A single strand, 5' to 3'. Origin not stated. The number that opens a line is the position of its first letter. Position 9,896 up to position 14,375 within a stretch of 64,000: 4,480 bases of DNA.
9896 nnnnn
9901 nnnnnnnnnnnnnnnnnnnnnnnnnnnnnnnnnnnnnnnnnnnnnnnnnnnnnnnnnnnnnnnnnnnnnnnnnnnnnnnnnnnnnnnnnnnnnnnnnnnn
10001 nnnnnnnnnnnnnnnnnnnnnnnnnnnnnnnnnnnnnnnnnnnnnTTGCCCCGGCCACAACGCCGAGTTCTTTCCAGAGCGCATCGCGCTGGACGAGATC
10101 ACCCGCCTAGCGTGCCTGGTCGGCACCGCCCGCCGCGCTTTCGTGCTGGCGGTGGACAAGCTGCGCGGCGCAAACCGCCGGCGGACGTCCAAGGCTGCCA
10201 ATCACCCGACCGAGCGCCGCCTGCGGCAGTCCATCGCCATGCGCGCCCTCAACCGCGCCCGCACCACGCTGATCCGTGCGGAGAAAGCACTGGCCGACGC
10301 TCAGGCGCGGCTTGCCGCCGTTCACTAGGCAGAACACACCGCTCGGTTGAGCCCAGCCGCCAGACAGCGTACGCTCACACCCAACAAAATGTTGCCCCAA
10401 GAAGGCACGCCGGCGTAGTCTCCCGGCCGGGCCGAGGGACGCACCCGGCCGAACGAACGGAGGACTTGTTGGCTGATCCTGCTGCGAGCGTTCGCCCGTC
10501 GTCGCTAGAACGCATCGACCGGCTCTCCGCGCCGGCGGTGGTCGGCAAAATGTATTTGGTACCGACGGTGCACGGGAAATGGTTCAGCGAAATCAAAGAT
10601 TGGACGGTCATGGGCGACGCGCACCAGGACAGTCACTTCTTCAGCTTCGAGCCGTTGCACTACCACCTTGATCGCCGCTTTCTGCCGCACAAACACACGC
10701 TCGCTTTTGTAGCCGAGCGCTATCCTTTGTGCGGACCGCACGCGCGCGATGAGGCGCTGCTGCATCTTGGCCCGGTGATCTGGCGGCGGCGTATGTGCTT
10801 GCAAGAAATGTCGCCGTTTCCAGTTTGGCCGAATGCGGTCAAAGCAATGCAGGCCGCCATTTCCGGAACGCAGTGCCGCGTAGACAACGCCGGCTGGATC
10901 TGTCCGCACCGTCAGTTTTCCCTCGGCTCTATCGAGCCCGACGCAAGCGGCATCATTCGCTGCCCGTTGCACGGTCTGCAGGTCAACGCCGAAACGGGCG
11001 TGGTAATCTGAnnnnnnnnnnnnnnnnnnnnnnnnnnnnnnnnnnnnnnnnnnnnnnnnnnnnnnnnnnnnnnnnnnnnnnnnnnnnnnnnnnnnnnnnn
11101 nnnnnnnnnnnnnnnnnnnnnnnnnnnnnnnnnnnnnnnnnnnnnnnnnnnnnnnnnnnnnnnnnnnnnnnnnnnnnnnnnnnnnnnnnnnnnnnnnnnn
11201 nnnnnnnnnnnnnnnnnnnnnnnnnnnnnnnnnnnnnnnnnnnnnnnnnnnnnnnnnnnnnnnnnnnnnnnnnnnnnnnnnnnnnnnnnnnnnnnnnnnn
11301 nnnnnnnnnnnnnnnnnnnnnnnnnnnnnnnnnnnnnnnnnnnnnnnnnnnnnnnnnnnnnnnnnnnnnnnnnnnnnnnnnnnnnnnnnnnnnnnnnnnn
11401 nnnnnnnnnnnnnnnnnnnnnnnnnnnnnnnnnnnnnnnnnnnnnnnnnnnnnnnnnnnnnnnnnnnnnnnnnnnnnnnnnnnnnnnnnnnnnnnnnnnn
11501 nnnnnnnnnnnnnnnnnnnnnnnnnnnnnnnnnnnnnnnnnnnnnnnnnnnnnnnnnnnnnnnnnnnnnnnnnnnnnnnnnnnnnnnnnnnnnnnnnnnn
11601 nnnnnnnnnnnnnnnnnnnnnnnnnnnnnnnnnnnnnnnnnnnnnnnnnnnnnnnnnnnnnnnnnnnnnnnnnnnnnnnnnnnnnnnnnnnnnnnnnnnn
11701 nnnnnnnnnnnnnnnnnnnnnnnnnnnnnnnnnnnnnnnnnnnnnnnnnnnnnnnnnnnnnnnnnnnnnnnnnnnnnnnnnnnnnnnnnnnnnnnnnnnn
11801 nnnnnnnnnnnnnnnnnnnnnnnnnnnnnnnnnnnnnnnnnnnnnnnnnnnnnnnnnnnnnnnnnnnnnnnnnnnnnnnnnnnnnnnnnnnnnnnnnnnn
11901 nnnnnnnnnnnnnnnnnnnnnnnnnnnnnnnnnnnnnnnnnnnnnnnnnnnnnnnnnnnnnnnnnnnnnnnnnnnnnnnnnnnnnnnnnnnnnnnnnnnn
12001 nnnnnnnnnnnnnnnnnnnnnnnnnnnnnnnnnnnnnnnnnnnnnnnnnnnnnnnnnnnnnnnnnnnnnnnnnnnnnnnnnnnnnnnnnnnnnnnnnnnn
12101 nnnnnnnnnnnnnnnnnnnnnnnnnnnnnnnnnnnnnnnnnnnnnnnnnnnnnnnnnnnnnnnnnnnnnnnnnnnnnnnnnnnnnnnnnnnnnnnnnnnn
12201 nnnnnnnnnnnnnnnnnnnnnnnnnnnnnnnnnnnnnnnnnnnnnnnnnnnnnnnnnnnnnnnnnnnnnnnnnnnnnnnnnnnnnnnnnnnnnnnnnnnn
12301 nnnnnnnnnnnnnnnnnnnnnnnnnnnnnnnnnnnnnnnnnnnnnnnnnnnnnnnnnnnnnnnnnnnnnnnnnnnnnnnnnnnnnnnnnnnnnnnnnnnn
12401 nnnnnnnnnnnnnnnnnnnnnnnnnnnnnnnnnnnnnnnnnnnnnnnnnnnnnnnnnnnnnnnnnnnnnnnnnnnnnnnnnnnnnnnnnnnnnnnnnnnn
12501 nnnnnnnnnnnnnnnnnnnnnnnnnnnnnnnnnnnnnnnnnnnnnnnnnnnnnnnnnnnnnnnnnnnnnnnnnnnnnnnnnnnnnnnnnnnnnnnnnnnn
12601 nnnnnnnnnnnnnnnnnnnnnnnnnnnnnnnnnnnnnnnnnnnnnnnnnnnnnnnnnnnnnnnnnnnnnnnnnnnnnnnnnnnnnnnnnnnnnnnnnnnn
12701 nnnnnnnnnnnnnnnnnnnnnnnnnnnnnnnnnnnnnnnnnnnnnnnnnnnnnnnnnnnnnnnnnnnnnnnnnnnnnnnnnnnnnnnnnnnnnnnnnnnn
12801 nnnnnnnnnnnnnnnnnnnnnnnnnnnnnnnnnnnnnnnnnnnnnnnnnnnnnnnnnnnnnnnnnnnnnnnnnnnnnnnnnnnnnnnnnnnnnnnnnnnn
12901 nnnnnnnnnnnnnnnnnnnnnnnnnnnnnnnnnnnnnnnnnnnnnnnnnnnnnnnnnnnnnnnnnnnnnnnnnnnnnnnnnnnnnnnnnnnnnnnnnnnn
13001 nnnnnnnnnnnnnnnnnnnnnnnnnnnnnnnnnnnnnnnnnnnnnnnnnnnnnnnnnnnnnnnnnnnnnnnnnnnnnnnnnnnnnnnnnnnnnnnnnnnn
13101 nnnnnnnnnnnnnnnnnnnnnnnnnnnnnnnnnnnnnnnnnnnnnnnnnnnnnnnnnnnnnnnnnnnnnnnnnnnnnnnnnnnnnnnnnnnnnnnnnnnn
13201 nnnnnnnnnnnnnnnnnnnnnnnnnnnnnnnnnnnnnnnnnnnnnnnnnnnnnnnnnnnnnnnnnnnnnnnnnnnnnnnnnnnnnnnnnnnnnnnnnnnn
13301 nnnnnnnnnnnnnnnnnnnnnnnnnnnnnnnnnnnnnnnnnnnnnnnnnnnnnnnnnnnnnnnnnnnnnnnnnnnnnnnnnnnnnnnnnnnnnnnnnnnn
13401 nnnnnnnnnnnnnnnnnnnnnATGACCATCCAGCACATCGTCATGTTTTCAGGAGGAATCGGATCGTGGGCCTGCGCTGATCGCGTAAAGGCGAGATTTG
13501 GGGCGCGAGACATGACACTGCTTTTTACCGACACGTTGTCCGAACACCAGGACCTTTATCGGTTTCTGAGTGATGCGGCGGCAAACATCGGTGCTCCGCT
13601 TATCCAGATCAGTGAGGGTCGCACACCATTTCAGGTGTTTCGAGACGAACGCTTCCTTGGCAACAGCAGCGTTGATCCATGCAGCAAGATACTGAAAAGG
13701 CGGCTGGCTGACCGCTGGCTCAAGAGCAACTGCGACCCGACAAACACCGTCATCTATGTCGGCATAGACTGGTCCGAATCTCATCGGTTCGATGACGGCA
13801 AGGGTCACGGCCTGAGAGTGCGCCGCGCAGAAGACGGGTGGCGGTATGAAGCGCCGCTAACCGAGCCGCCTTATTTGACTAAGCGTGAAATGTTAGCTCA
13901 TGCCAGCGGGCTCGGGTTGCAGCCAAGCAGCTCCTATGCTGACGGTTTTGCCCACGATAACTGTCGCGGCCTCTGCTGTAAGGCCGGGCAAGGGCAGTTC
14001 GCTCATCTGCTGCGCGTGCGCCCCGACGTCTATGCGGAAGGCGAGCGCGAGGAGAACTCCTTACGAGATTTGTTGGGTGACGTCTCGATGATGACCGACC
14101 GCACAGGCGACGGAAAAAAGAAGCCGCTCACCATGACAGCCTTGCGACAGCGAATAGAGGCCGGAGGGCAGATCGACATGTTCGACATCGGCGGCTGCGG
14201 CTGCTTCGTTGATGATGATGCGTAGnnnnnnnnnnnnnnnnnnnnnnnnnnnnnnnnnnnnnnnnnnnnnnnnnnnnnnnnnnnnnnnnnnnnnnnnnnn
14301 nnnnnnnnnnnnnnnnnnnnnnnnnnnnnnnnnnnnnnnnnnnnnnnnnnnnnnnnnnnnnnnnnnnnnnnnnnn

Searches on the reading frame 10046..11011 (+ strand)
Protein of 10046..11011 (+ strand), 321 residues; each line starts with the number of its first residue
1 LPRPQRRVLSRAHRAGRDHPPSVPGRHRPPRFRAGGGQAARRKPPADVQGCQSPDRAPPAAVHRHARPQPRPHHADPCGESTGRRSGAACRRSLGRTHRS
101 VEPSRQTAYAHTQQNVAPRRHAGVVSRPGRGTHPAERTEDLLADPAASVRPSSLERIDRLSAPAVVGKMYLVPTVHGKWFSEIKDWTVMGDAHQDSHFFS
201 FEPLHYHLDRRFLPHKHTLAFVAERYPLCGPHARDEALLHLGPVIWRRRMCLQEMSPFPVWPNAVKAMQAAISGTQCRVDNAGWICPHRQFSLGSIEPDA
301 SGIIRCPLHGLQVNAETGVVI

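Call 11: search_protein_families(library=pfam, proteins=[window:10046-11011:+], max_evalue=0.001)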
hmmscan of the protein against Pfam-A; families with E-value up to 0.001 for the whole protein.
window:10046-11011:+ (321 aa): 1 family
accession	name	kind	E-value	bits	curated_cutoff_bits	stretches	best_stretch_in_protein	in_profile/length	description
PF00355.32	Rieske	-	0.00063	20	20.3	0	285-320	42-75/88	Rieske [2Fe-2S] domain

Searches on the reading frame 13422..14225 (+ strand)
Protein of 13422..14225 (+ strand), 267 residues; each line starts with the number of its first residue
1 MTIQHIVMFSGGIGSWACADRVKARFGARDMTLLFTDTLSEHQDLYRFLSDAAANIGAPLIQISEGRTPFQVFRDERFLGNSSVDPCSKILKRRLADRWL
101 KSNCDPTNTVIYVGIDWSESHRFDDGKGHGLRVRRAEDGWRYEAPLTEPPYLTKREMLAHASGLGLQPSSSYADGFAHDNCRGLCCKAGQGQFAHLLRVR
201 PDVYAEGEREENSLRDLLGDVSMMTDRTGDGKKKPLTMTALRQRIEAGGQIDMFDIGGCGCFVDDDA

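Call 11: search_protein_families(library=pfam, proteins=[window:13422-14225:+], max_evalue=0.001)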
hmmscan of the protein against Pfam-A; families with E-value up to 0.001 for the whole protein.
window:13422-14225:+ (267 aa): 0 families

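Call 58: search_protein_families(library=phrogs, proteins=[window:13422-14225:+], max_evalue=0.00001)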
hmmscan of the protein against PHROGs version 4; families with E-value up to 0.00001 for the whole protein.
window:13422-14225:+ (267 aa): 1 family
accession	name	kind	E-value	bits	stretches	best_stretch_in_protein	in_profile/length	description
phrog_424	-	moron, auxiliary metabolic gene and host takeover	3.4e-45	155.9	1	4-265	162-416/460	phosphoadenosine phosphosulfate reductase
